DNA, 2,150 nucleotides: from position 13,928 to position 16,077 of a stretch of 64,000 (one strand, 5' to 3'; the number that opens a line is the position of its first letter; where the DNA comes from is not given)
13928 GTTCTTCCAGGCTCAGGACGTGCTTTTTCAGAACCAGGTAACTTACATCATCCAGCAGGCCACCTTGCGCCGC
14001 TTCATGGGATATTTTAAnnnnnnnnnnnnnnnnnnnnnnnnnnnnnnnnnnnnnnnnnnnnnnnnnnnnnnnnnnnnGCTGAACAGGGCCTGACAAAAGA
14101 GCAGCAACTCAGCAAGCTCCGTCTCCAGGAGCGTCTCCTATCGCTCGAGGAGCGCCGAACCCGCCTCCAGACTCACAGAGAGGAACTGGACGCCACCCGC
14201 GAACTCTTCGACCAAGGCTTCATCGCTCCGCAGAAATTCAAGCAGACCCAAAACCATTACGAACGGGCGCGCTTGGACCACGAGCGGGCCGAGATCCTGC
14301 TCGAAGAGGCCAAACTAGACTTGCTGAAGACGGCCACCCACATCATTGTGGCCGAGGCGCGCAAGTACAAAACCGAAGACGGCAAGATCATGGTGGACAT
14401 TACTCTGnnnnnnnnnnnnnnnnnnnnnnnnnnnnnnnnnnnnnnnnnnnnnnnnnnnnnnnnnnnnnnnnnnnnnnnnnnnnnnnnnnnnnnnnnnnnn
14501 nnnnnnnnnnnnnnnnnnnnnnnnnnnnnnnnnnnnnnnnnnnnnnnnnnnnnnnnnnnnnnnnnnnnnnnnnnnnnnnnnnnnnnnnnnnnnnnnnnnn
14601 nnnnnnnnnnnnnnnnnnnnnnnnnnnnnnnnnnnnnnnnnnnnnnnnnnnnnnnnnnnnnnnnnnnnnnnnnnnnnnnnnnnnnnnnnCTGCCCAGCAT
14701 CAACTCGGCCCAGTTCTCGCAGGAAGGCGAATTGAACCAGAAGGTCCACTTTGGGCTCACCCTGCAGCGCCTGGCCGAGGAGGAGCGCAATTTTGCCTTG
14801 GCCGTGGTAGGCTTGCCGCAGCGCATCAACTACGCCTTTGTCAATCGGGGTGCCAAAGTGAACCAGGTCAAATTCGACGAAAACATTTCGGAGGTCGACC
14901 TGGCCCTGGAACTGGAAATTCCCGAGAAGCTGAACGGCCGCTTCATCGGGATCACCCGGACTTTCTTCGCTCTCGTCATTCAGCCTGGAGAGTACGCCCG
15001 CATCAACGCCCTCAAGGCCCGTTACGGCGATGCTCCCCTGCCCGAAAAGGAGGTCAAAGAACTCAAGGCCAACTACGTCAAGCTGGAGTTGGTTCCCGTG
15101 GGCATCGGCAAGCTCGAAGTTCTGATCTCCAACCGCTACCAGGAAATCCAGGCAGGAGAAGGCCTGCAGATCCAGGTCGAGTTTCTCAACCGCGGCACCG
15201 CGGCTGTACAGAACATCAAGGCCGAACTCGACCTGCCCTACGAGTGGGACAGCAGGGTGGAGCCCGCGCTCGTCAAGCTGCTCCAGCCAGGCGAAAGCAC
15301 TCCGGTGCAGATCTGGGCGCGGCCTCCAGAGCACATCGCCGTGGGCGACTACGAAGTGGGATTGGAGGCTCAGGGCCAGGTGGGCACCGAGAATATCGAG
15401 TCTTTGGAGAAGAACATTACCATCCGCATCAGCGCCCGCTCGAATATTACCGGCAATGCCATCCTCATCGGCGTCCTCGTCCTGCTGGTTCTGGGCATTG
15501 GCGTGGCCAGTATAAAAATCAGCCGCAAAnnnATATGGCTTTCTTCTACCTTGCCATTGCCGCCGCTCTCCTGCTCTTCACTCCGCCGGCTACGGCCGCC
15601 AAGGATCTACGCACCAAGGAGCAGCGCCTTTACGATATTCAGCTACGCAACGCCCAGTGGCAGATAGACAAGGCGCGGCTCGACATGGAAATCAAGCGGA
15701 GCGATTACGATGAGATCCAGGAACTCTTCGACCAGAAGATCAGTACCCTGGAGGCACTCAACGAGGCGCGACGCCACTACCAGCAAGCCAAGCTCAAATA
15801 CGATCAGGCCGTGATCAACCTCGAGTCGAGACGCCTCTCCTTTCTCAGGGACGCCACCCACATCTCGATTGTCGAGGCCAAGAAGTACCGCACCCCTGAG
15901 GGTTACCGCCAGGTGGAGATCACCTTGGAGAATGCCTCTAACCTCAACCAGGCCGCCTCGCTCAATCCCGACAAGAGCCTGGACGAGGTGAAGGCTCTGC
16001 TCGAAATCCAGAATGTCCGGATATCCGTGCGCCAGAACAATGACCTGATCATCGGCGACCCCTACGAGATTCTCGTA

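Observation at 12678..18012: TolC-like protein plus two coiled-coil/NEW3-domain, C-terminally anchored paralogs plus ABC ATPase: an atypical tripartite-export layout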

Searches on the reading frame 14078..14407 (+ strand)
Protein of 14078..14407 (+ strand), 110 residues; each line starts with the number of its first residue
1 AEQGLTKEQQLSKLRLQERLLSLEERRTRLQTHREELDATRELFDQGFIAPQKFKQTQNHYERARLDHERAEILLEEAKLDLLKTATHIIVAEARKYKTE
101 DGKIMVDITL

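Call 20: search_protein_families(library=pfam, proteins=[window:14078-14407:+], max_evalue=10)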
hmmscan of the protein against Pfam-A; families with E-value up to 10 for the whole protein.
window:14078-14407:+ (110 aa): 1 family
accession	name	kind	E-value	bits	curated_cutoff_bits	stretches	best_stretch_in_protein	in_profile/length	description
PF02321.23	OEP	-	0.042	14.1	22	1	16-83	116-183/187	Outer membrane efflux protein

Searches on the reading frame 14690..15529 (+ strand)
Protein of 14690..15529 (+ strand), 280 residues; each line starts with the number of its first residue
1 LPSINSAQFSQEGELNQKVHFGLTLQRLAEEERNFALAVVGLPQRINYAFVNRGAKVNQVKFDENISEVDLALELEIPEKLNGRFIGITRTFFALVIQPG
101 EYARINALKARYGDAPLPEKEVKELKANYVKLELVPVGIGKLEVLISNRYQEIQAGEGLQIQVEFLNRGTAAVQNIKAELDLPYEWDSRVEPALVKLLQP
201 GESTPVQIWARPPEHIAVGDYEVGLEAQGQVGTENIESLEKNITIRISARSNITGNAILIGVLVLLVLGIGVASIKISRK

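Call 65: find_homologous_proteins(query=window:14690-15529:+, max_evalue=0.001)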
Query window:14690-15529:+ (280 aa): 20 proteins with E <= 0.001 among 3404 candidates.
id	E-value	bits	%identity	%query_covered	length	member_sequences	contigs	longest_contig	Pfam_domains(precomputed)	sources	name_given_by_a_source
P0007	2.1e-132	458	76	100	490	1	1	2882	PF10633.16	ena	-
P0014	1.5e-128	446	73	100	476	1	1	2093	PF10633.16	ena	-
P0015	8.3e-128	443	73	100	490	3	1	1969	PF10633.16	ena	-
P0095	1.3e-120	420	70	100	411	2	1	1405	PF10633.16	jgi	jgi:hypothetical protein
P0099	3.9e-116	405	66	100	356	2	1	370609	PF10633.16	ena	-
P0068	5.7e-116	405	66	100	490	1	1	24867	PF10633.16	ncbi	ncbi:MAG: NEW3 domain-containing protein [Candidatus Latescibacterota bacterium]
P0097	3.2e-112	392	64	100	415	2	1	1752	PF10633.16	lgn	-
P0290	3.5e-109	382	74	85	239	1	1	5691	PF10633.16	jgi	jgi:hypothetical protein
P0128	4.1e-85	303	51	100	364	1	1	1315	PF10633.16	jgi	-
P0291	2.2e-81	291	49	100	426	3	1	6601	PF10633.16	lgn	-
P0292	5.1e-80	287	67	70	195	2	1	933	PF10633.16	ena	-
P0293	2.0e-74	268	74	61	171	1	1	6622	PF10633.16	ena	-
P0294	2.2e-61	226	65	59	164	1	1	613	PF10633.16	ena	-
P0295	2.2e-57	212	40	100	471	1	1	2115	PF10633.16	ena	-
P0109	3.3e-50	189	73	49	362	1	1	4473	-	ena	-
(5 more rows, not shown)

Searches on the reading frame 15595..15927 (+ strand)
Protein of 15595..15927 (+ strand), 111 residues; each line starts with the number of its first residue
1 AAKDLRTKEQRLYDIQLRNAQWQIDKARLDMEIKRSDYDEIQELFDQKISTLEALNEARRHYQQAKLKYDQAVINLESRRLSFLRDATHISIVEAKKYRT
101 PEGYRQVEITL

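Call 20: search_protein_families(library=pfam, proteins=[window:15595-15927:+], max_evalue=10)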
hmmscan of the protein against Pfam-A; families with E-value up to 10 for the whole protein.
window:15595-15927:+ (111 aa): 3 families
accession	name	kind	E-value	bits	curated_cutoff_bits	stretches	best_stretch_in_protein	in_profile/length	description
PF02321.23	OEP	-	0.0024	18.1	22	1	15-80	114-179/187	Outer membrane efflux protein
PF25121.1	RRM_ESF1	-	0.015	15.7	27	1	36-79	67-109/151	ESF1 RRM domain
PF16535.10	T3SSipB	-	0.067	14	31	1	12-73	20-80/155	Type III cell invasion protein SipB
